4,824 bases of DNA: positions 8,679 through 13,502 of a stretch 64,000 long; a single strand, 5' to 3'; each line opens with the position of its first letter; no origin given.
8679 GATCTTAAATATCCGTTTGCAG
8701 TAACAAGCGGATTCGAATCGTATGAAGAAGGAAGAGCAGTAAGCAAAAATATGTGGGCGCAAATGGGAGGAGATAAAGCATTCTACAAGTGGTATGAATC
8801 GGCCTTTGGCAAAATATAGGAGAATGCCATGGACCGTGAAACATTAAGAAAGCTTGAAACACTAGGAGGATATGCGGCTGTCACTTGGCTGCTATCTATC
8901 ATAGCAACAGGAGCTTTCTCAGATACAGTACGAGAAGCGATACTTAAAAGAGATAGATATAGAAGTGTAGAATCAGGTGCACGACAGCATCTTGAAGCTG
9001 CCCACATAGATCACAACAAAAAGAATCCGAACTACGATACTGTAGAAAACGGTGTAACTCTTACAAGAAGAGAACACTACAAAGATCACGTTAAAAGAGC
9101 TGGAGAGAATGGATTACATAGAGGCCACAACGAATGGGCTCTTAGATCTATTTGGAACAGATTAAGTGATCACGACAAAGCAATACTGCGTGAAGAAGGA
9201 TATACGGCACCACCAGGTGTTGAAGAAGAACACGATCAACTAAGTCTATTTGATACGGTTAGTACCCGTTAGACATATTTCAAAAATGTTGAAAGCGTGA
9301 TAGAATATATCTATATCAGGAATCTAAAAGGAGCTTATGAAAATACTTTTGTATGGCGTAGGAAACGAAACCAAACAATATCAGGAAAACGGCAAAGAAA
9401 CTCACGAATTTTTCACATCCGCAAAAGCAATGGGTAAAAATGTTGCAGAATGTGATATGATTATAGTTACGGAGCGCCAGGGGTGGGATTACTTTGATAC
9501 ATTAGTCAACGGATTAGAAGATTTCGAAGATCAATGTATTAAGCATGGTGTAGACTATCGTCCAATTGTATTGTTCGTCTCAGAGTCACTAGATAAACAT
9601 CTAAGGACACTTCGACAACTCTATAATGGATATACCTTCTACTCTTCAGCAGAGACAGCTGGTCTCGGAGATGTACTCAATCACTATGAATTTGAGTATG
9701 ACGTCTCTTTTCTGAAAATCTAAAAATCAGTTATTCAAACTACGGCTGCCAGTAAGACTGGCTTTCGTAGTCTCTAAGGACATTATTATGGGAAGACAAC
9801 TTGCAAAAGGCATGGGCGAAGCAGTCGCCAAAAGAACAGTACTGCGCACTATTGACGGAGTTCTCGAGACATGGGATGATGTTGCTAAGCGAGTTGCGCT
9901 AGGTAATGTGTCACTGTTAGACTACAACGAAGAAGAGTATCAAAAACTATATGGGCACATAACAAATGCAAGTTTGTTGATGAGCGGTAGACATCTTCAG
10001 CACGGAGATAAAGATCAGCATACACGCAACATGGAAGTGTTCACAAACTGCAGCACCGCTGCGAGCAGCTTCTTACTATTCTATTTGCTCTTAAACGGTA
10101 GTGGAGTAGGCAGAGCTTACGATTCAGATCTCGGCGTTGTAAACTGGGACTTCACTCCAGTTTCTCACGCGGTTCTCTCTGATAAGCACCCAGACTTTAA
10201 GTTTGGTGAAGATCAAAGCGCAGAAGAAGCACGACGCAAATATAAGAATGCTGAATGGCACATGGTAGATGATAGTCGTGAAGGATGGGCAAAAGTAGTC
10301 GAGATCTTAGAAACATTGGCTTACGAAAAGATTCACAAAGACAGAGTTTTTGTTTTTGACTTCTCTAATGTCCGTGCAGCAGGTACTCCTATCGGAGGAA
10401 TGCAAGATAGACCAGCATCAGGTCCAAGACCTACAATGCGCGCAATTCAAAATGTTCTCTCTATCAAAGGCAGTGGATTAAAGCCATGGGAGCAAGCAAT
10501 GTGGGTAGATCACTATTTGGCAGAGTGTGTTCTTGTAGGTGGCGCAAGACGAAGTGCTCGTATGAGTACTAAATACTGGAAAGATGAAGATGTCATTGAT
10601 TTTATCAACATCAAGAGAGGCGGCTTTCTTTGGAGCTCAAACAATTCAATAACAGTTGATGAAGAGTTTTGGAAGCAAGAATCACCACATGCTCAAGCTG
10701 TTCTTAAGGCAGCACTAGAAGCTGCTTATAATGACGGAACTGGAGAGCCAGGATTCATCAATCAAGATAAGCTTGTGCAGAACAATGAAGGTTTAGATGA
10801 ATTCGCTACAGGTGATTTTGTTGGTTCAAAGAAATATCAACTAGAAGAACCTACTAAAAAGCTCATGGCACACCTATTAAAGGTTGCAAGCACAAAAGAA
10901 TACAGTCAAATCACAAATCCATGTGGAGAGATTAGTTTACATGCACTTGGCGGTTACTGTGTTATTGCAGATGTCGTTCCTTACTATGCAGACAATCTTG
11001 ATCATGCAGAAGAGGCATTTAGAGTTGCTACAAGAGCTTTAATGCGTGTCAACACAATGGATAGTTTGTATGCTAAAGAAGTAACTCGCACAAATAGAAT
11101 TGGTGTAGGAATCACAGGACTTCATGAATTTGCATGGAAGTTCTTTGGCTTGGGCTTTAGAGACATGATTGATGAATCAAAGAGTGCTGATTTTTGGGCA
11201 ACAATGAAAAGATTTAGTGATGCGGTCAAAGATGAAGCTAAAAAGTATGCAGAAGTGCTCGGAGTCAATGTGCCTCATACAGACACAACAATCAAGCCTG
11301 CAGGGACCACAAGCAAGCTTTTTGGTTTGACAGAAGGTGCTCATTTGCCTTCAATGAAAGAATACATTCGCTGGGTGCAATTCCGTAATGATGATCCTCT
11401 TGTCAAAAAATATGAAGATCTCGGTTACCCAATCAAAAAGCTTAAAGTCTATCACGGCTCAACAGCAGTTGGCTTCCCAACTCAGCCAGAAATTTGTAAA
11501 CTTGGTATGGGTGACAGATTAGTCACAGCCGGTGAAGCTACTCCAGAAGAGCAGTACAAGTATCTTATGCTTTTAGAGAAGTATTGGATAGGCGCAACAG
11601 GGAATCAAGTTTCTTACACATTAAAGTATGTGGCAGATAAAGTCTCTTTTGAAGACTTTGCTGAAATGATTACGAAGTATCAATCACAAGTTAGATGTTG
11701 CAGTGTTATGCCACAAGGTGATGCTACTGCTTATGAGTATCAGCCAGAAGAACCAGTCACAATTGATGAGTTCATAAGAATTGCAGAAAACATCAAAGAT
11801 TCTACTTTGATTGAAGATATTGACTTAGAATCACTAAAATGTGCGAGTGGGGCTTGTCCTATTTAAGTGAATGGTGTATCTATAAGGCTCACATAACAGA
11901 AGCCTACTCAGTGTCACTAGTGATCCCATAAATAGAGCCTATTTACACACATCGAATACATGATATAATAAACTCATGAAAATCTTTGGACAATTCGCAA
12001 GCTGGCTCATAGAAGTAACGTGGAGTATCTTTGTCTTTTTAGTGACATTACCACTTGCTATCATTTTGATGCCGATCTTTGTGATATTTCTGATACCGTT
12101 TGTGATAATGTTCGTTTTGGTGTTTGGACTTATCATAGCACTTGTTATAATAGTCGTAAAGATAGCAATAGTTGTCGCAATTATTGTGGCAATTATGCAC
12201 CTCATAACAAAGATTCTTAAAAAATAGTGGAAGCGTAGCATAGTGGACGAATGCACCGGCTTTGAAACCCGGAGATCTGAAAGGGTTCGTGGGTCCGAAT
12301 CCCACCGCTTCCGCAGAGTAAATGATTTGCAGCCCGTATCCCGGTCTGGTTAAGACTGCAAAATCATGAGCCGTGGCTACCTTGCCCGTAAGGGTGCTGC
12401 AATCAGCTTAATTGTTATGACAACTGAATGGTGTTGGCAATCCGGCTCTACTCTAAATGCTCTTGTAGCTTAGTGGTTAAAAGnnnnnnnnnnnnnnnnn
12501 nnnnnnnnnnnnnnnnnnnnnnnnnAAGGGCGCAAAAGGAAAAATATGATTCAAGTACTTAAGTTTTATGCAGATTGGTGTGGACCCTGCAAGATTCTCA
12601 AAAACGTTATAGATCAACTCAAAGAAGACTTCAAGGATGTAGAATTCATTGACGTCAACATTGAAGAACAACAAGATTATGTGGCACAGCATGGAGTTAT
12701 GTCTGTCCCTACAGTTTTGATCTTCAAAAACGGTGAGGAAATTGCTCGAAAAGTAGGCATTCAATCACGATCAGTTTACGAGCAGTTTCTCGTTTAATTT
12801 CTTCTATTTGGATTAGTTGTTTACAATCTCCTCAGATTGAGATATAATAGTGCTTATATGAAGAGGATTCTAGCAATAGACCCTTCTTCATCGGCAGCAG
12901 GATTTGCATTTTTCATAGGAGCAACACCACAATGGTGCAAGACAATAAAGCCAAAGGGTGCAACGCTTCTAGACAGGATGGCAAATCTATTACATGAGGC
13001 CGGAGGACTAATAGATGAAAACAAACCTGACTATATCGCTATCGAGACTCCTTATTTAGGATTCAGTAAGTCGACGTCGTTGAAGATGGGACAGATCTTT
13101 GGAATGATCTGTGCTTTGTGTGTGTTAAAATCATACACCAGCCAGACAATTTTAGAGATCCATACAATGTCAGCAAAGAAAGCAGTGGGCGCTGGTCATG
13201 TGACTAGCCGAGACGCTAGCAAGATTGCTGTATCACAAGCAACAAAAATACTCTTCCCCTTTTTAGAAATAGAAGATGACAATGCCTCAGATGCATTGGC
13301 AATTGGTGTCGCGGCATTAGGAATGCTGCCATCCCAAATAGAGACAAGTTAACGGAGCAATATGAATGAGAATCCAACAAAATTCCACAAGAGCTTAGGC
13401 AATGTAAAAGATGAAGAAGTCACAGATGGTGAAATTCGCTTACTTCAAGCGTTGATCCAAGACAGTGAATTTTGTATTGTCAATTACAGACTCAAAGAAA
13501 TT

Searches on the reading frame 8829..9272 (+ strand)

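Call 54: search_protein_families(library=phrogs, proteins=[window:8829-9272:+], max_evalue=0.00001)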
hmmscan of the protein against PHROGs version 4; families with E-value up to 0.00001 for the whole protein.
window:8829-9272:+ (147 aa): 1 family
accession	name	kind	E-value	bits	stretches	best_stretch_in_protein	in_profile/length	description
phrog_7370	-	DNA, RNA and nucleotide metabolism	1e-06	29.8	1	27-94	25-91/115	HNH endonuclease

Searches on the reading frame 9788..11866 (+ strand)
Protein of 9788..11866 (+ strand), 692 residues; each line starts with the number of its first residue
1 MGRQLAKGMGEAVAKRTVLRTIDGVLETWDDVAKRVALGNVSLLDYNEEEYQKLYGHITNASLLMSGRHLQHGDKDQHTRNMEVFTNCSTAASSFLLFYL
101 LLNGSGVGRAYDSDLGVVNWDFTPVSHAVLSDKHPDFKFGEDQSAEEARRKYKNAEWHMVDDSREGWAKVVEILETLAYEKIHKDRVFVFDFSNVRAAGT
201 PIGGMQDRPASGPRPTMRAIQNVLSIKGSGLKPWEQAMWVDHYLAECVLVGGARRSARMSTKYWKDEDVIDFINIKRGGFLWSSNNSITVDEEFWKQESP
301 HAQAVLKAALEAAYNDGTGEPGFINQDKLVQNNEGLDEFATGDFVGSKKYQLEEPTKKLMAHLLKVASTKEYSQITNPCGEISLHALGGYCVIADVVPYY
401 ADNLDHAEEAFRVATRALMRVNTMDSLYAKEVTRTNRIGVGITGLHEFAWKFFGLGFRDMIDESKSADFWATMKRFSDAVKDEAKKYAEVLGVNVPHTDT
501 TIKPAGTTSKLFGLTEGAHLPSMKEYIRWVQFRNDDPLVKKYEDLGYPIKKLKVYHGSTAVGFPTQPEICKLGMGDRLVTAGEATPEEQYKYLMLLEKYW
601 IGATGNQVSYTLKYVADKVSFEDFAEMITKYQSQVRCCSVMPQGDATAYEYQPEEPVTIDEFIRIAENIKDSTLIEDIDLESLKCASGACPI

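Call 11: search_dna_similar(query=window:9788-11866:+, collection=phages, mode=protein, max_rows=12)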
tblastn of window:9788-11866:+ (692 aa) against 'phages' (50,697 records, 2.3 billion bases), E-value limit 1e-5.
Records with a match: 1171; places in all: 1171; records where one place covers at least 80% of the query: 974.
Best place of each record, by identity: <60% 1171.
By first word of the organism name: Mycobacterium 709; Streptomyces 277; Rhodococcus 47; Gordonia 28; Roseobacter 20; Pseudomonas 15; Thermus 13; Synechococcus 9; Rhizobium 6; Vibrio 6; and 22 more.
By host as written in the record: Mycobacterium smegmatis mc2 155 524; Mycobacterium smegmatis mc#155 96; Streptomyces griseus ATCC 10137 66; Streptomyces lividans JI 1326 57; Rhodococcus erythropolis RIA 643 37; - 33; Mycobacterium smegmatis mc2155 30; Gordonia terrae 3612 24; and 103 more.
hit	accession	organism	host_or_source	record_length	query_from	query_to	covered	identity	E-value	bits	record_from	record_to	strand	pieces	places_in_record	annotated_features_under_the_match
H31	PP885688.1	Tunturiibacter phage Tunturi_5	Tunturiibacter psychrotolerans X4BP1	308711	3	692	100%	54.8%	0e+0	801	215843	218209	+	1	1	ribonucleotide reductase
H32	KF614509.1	Rhizobium phage vB_RleS_L338C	Rhizobium leguminosarum biovar viciae ...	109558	16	692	94%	53.4%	4e-138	711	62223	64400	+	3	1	ribonucleoside-thiphosphate reductase | putative ribonucleoside-thiphosphate reductase | ribonucleoside-triphosphate reductase | hypothetical protein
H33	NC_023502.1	Rhizobium phage vB_RleS_L338C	Rhizobium leguminosarum biovar viciae ...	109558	16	692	94%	53.4%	4e-138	711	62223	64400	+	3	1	ribonucleotide reductase (x2) | putative ribonucleoside-thiphosphate reductase | hypothetical protein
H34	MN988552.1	Rhizobium phage RHph_I4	Rhizobium phaseoli N771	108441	3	692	100%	49.9%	0e+0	723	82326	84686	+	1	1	ribonucleoside-triphosphate reductase protein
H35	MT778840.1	Rhizobium phage P11VFA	-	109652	3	692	100%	49.9%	0e+0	718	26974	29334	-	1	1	ribonucleotide reductase of class II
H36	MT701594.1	Streptomyces phage Spernnie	Streptomyces sp.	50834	10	692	99%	29.7%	2e-51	199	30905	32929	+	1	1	ribonucleotide reductase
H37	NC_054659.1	Streptomyces phage Spernnie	Streptomyces sp.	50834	10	692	99%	29.7%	2e-51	199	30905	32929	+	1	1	ribonucleotide reductase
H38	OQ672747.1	Streptomyces phage phiScoe3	Streptomyces coelicolor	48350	10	692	99%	29.6%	1e-48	191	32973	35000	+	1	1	ribonucleotide reductase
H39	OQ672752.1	Streptomyces phage phiScoe56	Streptomyces coelicolor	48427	10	692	99%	29.6%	4e-48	189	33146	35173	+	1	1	ribonucleotide reductase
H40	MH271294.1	Rhodococcus phage Bryce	Rhodococcus erythropolis RIA 643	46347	10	692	99%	29.4%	4e-49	192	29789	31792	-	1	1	40: ribonucleotide reductase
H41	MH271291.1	Rhodococcus phage Alpacados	Rhodococcus erythropolis RIA 643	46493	10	692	99%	29.4%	4e-49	192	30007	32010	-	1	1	40: ribonucleotide reductase | 39: hypothetical protein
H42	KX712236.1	Rhodococcus phage Yogi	Rhodococcus erythropolis RIA 643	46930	10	692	99%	29.4%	4e-49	192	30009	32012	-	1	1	ribonucleotide reductase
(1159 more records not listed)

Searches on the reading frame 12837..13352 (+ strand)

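Call 55: search_protein_families(library=phrogs, proteins=[window:12837-13352:+], max_evalue=0.00001)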
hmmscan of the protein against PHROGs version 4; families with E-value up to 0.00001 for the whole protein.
window:12837-13352:+ (171 aa): 1 family
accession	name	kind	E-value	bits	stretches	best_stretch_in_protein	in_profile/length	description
phrog_159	-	DNA, RNA and nucleotide metabolism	3.3e-21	76.6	1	10-161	89-247/330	RuvC-like Holliday junction resolvase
